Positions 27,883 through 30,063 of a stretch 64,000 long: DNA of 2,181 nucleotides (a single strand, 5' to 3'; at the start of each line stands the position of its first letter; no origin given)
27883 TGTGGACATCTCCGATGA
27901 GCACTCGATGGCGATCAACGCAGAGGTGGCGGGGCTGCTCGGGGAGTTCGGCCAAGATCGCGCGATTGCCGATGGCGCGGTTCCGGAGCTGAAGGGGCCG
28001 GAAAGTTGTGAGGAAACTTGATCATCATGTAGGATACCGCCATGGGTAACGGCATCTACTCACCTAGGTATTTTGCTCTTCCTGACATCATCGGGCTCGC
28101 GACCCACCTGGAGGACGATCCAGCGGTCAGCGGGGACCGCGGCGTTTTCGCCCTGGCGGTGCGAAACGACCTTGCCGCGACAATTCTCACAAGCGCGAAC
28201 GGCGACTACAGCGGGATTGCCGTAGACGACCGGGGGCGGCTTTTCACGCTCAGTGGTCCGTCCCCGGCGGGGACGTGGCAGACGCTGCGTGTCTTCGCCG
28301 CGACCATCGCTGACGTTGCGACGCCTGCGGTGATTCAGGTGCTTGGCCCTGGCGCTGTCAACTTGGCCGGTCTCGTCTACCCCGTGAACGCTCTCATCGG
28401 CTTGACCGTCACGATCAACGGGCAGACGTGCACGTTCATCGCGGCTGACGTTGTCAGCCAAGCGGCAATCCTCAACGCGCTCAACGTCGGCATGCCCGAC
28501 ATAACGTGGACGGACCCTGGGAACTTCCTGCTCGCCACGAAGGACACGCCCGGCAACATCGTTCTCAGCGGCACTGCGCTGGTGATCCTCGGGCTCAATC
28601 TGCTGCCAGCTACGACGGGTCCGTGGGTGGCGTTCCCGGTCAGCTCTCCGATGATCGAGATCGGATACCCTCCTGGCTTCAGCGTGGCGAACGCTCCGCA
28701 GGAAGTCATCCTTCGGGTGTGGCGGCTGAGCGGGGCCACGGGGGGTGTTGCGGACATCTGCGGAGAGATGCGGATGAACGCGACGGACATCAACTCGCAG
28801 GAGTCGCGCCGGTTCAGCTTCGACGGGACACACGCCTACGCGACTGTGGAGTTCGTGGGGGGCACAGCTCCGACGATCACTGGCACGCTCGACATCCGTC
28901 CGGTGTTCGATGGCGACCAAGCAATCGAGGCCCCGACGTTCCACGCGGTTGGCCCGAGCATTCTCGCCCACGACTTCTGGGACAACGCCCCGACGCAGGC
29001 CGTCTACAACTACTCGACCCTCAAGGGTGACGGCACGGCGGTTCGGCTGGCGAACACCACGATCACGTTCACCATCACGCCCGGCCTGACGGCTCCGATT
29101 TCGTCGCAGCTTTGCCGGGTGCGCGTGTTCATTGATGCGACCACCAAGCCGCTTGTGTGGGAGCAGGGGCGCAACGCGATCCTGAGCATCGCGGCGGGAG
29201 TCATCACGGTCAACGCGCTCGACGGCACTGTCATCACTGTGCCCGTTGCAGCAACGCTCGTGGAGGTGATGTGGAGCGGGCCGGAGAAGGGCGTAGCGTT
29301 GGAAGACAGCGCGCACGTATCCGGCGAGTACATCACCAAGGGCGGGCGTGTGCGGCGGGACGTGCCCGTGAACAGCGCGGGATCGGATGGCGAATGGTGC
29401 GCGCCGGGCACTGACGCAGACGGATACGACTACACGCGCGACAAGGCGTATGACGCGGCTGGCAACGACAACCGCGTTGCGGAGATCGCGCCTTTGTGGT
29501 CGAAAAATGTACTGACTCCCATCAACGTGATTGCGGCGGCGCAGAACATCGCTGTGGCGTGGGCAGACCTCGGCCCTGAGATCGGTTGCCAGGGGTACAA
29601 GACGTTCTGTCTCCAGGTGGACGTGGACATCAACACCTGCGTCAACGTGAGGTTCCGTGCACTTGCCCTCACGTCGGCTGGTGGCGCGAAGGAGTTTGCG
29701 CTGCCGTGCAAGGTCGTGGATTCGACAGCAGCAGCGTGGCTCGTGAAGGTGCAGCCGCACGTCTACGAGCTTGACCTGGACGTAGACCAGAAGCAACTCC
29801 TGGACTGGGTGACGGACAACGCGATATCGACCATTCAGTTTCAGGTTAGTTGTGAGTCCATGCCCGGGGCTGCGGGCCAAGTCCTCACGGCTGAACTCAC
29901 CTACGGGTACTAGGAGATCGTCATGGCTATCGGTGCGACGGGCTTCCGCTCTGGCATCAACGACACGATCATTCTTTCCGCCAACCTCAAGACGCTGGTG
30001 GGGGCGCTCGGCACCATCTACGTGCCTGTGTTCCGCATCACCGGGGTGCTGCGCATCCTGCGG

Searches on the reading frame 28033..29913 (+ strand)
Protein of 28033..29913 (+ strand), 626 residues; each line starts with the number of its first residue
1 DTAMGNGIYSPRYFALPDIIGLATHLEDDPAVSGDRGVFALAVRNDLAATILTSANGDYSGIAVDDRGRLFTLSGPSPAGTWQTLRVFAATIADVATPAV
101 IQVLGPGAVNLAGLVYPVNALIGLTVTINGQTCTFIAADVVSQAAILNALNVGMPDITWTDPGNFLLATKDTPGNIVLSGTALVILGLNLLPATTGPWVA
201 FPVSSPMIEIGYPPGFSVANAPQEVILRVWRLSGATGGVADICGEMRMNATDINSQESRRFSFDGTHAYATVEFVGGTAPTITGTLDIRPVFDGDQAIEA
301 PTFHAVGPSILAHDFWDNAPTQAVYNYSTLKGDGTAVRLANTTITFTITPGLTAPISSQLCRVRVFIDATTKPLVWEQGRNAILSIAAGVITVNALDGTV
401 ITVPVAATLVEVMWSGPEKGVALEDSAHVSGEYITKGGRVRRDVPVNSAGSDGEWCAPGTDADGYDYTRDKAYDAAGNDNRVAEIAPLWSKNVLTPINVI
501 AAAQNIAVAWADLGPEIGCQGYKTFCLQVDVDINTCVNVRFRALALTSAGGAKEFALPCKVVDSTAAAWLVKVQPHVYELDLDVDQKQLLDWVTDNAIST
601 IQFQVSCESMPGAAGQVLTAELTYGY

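Call 4: search_dna_similar(query=window:28033-29913:+, collection=phages, mode=protein, max_rows=15)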
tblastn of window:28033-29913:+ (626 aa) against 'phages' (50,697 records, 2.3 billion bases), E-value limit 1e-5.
No match.

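Call 5: search_protein_families(library=pfam, proteins=[window:28033-29913:+], max_evalue=0.01)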
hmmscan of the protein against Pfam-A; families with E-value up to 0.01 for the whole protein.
window:28033-29913:+ (626 aa): 0 families

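Call 11: search_protein_families(library=phrogs, proteins=[window:28033-29913:+], max_evalue=0.01)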
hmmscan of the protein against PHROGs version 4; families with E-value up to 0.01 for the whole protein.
window:28033-29913:+ (626 aa): 0 families
